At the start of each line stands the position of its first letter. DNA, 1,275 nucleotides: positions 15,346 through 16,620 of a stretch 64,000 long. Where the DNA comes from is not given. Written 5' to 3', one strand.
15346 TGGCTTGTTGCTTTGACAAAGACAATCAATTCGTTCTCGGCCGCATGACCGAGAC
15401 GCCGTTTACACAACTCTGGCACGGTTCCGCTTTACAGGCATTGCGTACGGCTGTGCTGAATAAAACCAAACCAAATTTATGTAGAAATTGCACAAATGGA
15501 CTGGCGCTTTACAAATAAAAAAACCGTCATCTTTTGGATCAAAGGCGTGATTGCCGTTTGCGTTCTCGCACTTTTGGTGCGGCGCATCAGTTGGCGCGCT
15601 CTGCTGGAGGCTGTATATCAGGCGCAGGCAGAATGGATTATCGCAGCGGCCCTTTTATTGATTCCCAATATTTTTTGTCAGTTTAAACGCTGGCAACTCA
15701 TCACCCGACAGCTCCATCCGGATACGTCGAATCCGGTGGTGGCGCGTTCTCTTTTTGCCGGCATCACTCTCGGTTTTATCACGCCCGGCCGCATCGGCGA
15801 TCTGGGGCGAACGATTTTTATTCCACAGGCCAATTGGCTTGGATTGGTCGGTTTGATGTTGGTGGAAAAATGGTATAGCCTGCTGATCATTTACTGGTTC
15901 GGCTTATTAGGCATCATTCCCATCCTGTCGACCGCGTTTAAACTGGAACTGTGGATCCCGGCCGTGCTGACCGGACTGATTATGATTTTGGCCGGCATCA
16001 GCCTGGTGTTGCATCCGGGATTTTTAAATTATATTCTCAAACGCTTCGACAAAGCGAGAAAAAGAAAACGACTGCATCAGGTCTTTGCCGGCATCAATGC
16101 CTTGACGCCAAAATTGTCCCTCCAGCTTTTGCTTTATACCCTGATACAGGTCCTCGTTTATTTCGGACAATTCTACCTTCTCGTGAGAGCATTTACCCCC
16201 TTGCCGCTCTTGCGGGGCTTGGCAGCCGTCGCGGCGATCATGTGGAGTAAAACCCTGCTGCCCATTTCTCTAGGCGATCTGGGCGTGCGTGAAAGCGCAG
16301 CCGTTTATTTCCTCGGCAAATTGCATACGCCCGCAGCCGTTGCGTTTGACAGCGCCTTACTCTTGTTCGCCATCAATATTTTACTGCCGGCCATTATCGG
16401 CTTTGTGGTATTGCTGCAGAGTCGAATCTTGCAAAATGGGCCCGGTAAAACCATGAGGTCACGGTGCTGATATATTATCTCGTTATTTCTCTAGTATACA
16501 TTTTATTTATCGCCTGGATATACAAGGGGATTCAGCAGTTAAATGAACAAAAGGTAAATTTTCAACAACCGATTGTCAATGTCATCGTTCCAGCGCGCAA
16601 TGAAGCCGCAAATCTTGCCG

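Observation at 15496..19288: Flippase-like membrane protein and Wzi-like outer-membrane barrel embedded in the GT/radical SAM locus suggest an envelope export route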

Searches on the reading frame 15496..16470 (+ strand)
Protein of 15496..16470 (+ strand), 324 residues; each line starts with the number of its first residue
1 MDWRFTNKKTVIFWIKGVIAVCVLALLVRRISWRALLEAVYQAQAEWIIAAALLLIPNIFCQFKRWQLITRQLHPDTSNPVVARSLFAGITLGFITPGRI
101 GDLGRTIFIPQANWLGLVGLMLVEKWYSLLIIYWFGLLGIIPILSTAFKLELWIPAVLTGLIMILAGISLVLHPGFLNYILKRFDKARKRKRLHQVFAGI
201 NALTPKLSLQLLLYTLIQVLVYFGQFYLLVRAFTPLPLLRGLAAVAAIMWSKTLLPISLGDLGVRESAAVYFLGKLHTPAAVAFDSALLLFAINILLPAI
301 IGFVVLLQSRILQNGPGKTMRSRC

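Call 4: search_protein_families(library=pfam, proteins=[window:15496-16470:+], max_evalue=0.01)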
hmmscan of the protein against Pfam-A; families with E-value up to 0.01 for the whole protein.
window:15496-16470:+ (324 aa): 1 family
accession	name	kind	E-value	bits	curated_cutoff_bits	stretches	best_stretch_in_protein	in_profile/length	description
PF03706.18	LPG_synthase_TM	-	1.6e-22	80.8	33.4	1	14-302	2-302/302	Lysylphosphatidylglycerol synthase TM region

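Call 5: search_protein_families(library=ncbifam, proteins=[window:15496-16470:+], max_evalue=0.01)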
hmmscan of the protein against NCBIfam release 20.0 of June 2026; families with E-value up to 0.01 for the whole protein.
window:15496-16470:+ (324 aa): 2 families
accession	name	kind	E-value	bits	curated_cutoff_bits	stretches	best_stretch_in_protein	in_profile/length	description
TIGR00374.1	TIGR00374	subfamily_domain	0.0032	16.9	43.2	0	18-306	2-310/323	flippase-like domain-containing protein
NF033480.1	bifunc_MprF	equivalog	0.0064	14.8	600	1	11-309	7-297/841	bifunctional lysylphosphatidylglycerol flippase/synthetase MprF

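Call 28: find_homologous_proteins(query=window:15496-16470:+, max_evalue=0.001)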
Query window:15496-16470:+ (324 aa): 48 proteins with E <= 0.001 among 8000 candidates.
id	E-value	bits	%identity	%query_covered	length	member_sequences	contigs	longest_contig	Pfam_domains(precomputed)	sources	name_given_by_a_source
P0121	1.0e-204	697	100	100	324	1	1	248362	PF03706.19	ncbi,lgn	-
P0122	2.8e-164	564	79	100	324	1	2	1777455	PF03706.19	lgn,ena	-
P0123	1.3e-144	500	73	96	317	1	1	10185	PF03706.19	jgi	jgi:uncharacterized membrane protein YbhN (UPF0104 family)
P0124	4.6e-132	458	67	97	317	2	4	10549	PF03706.19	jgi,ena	-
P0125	6.7e-129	448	64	99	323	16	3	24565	PF03706.19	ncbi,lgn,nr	ncbi:flippase-like domain-containing protein [bacterium]|nr:flippase-like domain-containing protein 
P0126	1.1e-120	421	60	98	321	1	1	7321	PF03706.19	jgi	jgi:glycosyltransferase 2 family protein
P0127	2.3e-120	420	61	97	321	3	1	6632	PF03706.19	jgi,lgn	jgi:uncharacterized membrane protein YbhN (UPF0104 family)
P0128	1.1e-118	415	60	98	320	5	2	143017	PF03706.19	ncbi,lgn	-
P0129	1.8e-86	309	48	96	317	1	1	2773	PF03706.19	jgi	jgi:uncharacterized protein (TIRG00374 family)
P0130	1.1e-81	293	47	94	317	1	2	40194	PF03706.19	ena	-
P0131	3.5e-81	291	47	94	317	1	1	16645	PF03706.19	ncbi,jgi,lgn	-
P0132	1.1e-68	250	44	97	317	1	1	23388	PF03706.19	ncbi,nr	ncbi:flippase-like domain-containing protein [candidate division KSB1 bacterium]|nr:flippase-like do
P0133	5.5e-66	241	41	93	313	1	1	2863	PF03706.19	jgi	-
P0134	2.4e-64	236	40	96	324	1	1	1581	PF03706.19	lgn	-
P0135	8.9e-63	231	41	98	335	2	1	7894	PF03706.19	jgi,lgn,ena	-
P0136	2.3e-61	226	40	98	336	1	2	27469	PF03706.19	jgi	jgi:uncharacterized membrane protein YbhN (UPF0104 family)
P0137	4.5e-59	219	40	88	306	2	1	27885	PF03706.19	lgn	-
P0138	6.7e-57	211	39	96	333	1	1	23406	PF03706.19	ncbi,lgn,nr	ncbi:flippase-like domain-containing protein [candidate division KSB1 bacterium]|nr:flippase-like do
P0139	2.0e-52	197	34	96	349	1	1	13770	PF03706.19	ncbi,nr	ncbi:hypothetical protein GF337_17585 [candidate division KSB1 bacterium]|nr:hypothetical protein [c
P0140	9.7e-52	194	39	90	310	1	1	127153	PF03706.19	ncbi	-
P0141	8.7e-50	188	37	95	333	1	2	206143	PF03706.19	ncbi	-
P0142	1.1e-48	184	37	90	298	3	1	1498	PF03706.19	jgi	-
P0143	6.6e-45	172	38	94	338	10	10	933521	PF03706.19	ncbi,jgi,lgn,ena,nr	ncbi:MAG TPA: lysylphosphatidylglycerol synthase transmembrane domain-containing protein [bacterium]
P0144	1.1e-44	171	34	96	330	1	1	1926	PF03706.19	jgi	jgi:uncharacterized membrane protein YbhN (UPF0104 family)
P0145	1.9e-41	161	37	95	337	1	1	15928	PF03706.19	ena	-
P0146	1.8e-39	154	32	92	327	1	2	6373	PF03706.19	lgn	-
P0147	2.5e-39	154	34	93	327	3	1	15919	PF03706.19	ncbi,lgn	-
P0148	2.2e-38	151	33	92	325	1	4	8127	PF03706.19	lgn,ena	-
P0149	9.8e-38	148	33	92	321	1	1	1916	PF03706.19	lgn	-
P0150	1.6e-34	138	32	77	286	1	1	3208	PF03706.19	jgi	-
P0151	1.1e-33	135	32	99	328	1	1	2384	PF03706.19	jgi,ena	-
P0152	1.9e-33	134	32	91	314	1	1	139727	PF03706.19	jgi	jgi:uncharacterized protein (TIRG00374 family)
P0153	2.5e-29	121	37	65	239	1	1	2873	PF03706.19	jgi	jgi:uncharacterized membrane protein YbhN (UPF0104 family)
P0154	3.8e-29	120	34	73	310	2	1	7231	PF03706.19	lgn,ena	-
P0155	3.9e-28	117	35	82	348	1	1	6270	PF03706.19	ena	-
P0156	1.9e-27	115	33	89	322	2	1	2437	PF03706.19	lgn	-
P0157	3.0e-27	114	34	95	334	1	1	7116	PF03706.19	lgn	-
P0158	3.1e-22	98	28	95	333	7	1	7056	PF03706.19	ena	-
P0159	6.8e-22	96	32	92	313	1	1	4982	PF03706.19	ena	-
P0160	4.5e-21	94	35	85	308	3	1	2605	PF03706.19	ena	-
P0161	1.6e-20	92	43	26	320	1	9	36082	PF03706.19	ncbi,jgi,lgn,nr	ncbi:MAG: lysylphosphatidylglycerol synthase domain-containing protein [bacterium]|jgi:hypothetical 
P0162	2.8e-18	85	28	89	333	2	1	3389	PF03706.19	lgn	-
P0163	4.6e-18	84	28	95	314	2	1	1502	PF03706.19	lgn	-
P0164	2.3e-9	55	27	81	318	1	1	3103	PF03706.19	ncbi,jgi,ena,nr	ncbi:MAG: hypothetical protein C0597_04150 [Marinilabiliales bacterium]|nr:MAG: hypothetical protein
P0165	5.9e-9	54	26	81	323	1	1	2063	PF03706.19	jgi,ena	-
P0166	1.2e-8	53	26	90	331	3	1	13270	PF03706.19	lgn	-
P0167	2.5e-5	42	25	76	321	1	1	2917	PF03706.19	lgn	-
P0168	2.2e-4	39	23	92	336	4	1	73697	PF03706.19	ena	-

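Call 29: search_solved_structures(query=window:15496-16470:+, max_evalue=10, show_alignments=1)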
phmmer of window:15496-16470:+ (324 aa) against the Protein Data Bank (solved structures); distinct sequences matched with E-value up to 10: 0.

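Call 32: search_solved_structures(query=A2, max_evalue=10, show_alignments=2)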
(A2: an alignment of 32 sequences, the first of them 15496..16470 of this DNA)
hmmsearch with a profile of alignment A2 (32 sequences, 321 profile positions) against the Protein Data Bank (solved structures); distinct sequences matched with E-value up to 10: 0.

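Call 44: predict_structure(alignment_id=A2)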
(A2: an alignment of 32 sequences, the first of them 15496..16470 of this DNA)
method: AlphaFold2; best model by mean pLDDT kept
length: 324 residues; sequences in the alignment: 32
mean_pLDDT: 88.8   pTM: 0.86
mean pLDDT of the five models: 88.8, 87.4, 87.3, 86.5, 86.2
residues with pLDDT >= 90: 218; 70-90: 74; 50-70: 25; < 50: 7
segments of 3 or more residues with pLDDT < 50: 1-5
pLDDT, mean of each block of 10 residues (from residue 1): 55 82 88 92 97 98 97 96 94 79 83 91 94 96 94 95 95 90 75 88 95 97 98 97 96 71 88 96 96 95 89 59 49
secondary structure, 60 per line:
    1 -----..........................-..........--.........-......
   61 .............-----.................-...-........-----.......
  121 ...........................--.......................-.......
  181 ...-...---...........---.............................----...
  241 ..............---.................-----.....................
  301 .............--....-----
elements in order: H6-31 H33-42 H45-53 H55-73 H79-95 H101-108 H114-147 H150-172 H174-183 H191-201 H205-233 H238-254 H258-274 H280-313 H316-319

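Call 48: fold_search(model_id=the predicted structure, library=pdb)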
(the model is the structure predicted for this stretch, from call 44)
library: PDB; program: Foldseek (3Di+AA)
matches with E <= 10: 273; with E <= 0.001: 0
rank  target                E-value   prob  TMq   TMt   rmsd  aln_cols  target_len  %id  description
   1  9goe_A                2.8e-03  1.00  0.63  0.28   5.7       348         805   16  Cryo-EM structure of the multiple peptide resistance factor (MprF) from Pseudomonas aeruginosa bound to a synthetic na (released 2025-03-12)
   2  9j8q_A                3.2e-03  1.00  0.64  0.29   5.5       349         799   16  MprF from Pseudomonas aeruginosa in GDN micelle, C2 symmetry (released 2025-09-03)
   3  7duw_A                3.8e-03  1.00  0.61  0.27   6.6       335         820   12  Cryo-EM structure of the multiple peptide resistance factor (MprF) loaded with two lysyl-phosphatidylglycerol molecule (released 2021-04-21)
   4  9j8s_A                4.2e-03  1.00  0.61  0.27   5.6       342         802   17  MprF from Pseudomonas aeruginosa in nanodisc, C2 symmetry (released 2025-09-03)
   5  7f47                  7.7e-03  1.00  0.63  0.27   5.4       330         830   14  Cryo-EM structure of Rhizobium etli MprF (released 2022-06-22)
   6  8uvt_A                2.4e-01  0.14  0.14  0.13  24.3       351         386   12  Structure of the insect gustatory receptor Gr9 from Bombyx mori (released 2024-03-20)
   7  7c7s_A                4.4e-01  0.14  0.16  0.10  19.3       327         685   13  Cryo-EM structure of the CGP54626-bound human GABA(B) receptor in inactive state. (released 2020-07-01)
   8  6wiv_A                5.2e-01  0.14  0.16  0.10  18.5       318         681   15  Structure of human GABA(B) receptor in an inactive state (released 2020-07-01)
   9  8fcz_A                7.4e-01  0.16  0.19  0.20  19.2       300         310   12  Crystal structure of ground-state rhodopsin in complex with a nanobody (released 2023-08-30)
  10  9uyq_A                7.4e-01  0.11  0.16  0.09  19.6       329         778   10  Cryo-EM structure of a class C GPCR (Class 2) (released 2026-03-18)
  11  8jd3_3                7.8e-01  0.07  0.13  0.07  19.2       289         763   14  Cryo-EM structure of Gi1-bound mGlu2-mGlu3 heterodimer (released 2023-06-21)
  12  4or2_A                9.7e-01  0.15  0.20  0.19  16.2       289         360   14  Human class C G protein-coupled metabotropic glutamate receptor 1 in complex with a negative allosteric modulator (released 2014-03-19)
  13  8x0e_A                1.1e+00  0.07  0.14  0.08  18.2       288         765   14  Human FL Metabotropic glutamate receptor 5, mGlu5-5M with agonist and PAM, W785A mutant (released 2024-11-06)
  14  3zuy                  1.2e+00  0.07  0.16  0.16  21.4       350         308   14  Crystal structure of a bacterial homologue of the bile acid sodium symporter ASBT. (released 2011-10-12)
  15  8ipq_A                1.2e+00  0.06  0.13  0.10  27.1       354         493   17  Cryo-EM structure of heme transporter CydDC from Mycobacterium smegmatis in the inward facing apo state (released 2023-06-14)
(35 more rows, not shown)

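Call 56: find_encoding_contigs(protein=P0143, flank=8000, max_places=2)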
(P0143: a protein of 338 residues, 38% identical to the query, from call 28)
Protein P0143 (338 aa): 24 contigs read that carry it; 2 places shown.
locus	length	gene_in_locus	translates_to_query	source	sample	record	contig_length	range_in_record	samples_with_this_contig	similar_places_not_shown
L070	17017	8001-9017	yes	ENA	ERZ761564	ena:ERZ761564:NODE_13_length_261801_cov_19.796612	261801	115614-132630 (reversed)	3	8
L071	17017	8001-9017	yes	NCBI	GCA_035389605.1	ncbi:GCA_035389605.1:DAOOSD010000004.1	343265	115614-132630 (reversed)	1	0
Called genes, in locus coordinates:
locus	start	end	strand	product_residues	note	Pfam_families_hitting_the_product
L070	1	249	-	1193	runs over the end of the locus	PF02463:SMC_N, PF13175:AAA_15 (weak), PF13304:AAA_21 (weak), PF13476:AAA_23, PF06470:SMC_hinge, PF13304:AAA_21 (weak)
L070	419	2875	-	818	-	-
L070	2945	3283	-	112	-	PF01713:Smr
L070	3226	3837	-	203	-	-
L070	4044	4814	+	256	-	PF01209:Ubie_methyltran, PF13489:Methyltransf_23, PF24675:NpmA (weak), PF13847:Methyltransf_31, PF08241:Methyltransf_11, PF08242:Methyltransf_12, PF13649:Methyltransf_25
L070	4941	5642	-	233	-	PF01464:SLT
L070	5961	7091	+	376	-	PF13506:Glyco_transf_21, PF00535:Glycos_transf_2, PF10111:Glyco_tranf_2_2 (faint), PF13641:Glyco_tranf_2_3, PF13632:Glyco_trans_2_3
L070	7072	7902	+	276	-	PF13489:Methyltransf_23, PF07021:MetW (weak), PF08241:Methyltransf_11, PF08242:Methyltransf_12, PF13649:Methyltransf_25, PF13847:Methyltransf_31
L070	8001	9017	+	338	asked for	PF03706:LPG_synthase_TM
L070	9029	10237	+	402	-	PF13506:Glyco_transf_21, PF00535:Glycos_transf_2, PF10111:Glyco_tranf_2_2, PF13641:Glyco_tranf_2_3, PF13632:Glyco_trans_2_3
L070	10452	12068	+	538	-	PF14052:Caps_assemb_Wzi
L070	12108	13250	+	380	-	PF13506:Glyco_transf_21, PF00535:Glycos_transf_2, PF13641:Glyco_tranf_2_3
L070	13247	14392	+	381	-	PF13506:Glyco_transf_21, PF13641:Glyco_tranf_2_3, PF00535:Glycos_transf_2, PF10111:Glyco_tranf_2_2 (weak), PF13632:Glyco_trans_2_3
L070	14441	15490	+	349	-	PF04055:Radical_SAM, PF13186:SPASM (weak)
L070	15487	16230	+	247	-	PF11306:DUF3108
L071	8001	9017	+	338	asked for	PF03706:LPG_synthase_TM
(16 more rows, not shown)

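Call 57: find_encoding_contigs(protein=P0168, flank=8000, max_places=2)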
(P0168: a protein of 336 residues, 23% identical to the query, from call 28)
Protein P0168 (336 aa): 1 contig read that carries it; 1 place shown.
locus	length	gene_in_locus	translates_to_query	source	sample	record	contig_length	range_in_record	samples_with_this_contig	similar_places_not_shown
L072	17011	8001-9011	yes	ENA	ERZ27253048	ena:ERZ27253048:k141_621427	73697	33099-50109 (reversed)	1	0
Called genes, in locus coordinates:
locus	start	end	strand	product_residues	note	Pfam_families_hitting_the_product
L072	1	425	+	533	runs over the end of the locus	PF01039:Carboxyl_trans, PF03255:ACCA (weak)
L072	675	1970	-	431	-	PF00202:Aminotran_3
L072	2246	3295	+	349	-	PF13505:OMP_b-brl (faint)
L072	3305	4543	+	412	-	-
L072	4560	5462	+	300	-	-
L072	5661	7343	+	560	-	PF00474:SSF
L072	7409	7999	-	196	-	PF02075:RuvC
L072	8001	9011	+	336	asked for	PF03706:LPG_synthase_TM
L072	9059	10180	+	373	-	PF13506:Glyco_transf_21, PF00535:Glycos_transf_2, PF10111:Glyco_tranf_2_2 (weak), PF13641:Glyco_tranf_2_3, PF13632:Glyco_trans_2_3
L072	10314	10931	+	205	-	PF01522:Polysacc_deac_1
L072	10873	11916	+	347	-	PF13506:Glyco_transf_21, PF13641:Glyco_tranf_2_3, PF00535:Glycos_transf_2, PF10111:Glyco_tranf_2_2 (faint), PF13632:Glyco_trans_2_3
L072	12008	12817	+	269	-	PF01026:TatD_DNase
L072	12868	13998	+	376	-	PF00710:Asparaginase, PF17763:Asparaginase_C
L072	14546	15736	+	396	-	PF17293:Arm-DNA-bind_5 (weak), PF13102:Phage_int_SAM_5 (weak)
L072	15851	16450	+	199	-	-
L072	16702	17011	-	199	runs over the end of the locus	PF00239:Resolvase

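Call 94: find_encoding_contigs(protein=P0152, flank=7000, max_places=1)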
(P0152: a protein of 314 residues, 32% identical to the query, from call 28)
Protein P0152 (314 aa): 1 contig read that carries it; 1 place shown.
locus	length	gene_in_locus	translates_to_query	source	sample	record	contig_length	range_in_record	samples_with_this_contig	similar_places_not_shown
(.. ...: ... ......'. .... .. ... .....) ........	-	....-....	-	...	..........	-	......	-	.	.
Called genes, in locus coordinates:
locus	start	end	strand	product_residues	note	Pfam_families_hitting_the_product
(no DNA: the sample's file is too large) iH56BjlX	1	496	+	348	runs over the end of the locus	PF18962:Por_Secre_tail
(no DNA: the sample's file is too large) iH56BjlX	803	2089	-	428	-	PF07581:Glug (faint), PF18962:Por_Secre_tail (weak)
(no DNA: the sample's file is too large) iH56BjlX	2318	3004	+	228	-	PF00149:Metallophos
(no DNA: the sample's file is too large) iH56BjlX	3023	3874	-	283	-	-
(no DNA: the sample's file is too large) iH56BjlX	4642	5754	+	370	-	PF00535:Glycos_transf_2, PF13641:Glyco_tranf_2_3, PF13632:Glyco_trans_2_3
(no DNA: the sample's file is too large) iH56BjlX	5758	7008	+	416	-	PF04055:Radical_SAM, PF13186:SPASM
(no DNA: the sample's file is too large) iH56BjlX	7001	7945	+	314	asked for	PF03706:LPG_synthase_TM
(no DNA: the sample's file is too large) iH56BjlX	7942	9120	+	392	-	PF13506:Glyco_transf_21, PF00535:Glycos_transf_2, PF13641:Glyco_tranf_2_3, PF13632:Glyco_trans_2_3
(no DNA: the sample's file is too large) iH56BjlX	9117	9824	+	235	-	PF01522:Polysacc_deac_1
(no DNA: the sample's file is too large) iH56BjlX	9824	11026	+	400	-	PF00535:Glycos_transf_2, PF10111:Glyco_tranf_2_2 (weak), PF13641:Glyco_tranf_2_3, PF13506:Glyco_transf_21, PF13632:Glyco_trans_2_3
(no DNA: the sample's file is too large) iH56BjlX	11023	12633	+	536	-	-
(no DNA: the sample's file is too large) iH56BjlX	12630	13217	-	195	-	PF01725:Ham1p_like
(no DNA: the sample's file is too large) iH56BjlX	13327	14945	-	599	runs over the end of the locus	PF00009:GTP_EFTU, PF01926:MMR_HSR1 (weak), PF03144:GTP_EFTU_D2, PF00679:EFG_C, PF21018:BipA_C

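Call 95: find_encoding_contigs(protein=P0166, flank=7000, max_places=1)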
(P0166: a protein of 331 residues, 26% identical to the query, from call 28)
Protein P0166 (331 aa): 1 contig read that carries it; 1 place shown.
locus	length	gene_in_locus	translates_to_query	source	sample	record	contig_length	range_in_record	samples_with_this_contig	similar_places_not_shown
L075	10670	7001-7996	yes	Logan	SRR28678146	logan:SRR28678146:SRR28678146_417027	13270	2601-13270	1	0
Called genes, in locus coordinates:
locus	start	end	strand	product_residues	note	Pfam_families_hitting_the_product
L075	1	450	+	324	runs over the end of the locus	PF00348:polyprenyl_synt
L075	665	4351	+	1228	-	PF02574:S-methyl_trans, PF00809:Pterin_bind, PF02607:B12-binding_2, PF02310:B12-binding, PF02965:Met_synt_B12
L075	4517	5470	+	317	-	PF02219:MTHFR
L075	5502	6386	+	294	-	PF00682:HMGL-like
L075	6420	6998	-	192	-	PF02075:RuvC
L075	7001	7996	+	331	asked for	PF03706:LPG_synthase_TM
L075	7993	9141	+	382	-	PF13506:Glyco_transf_21, PF00535:Glycos_transf_2, PF10111:Glyco_tranf_2_2 (weak), PF13641:Glyco_tranf_2_3, PF13632:Glyco_trans_2_3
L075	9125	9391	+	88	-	-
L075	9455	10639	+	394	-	PF12911:OppC_N (faint), PF00528:BPD_transp_1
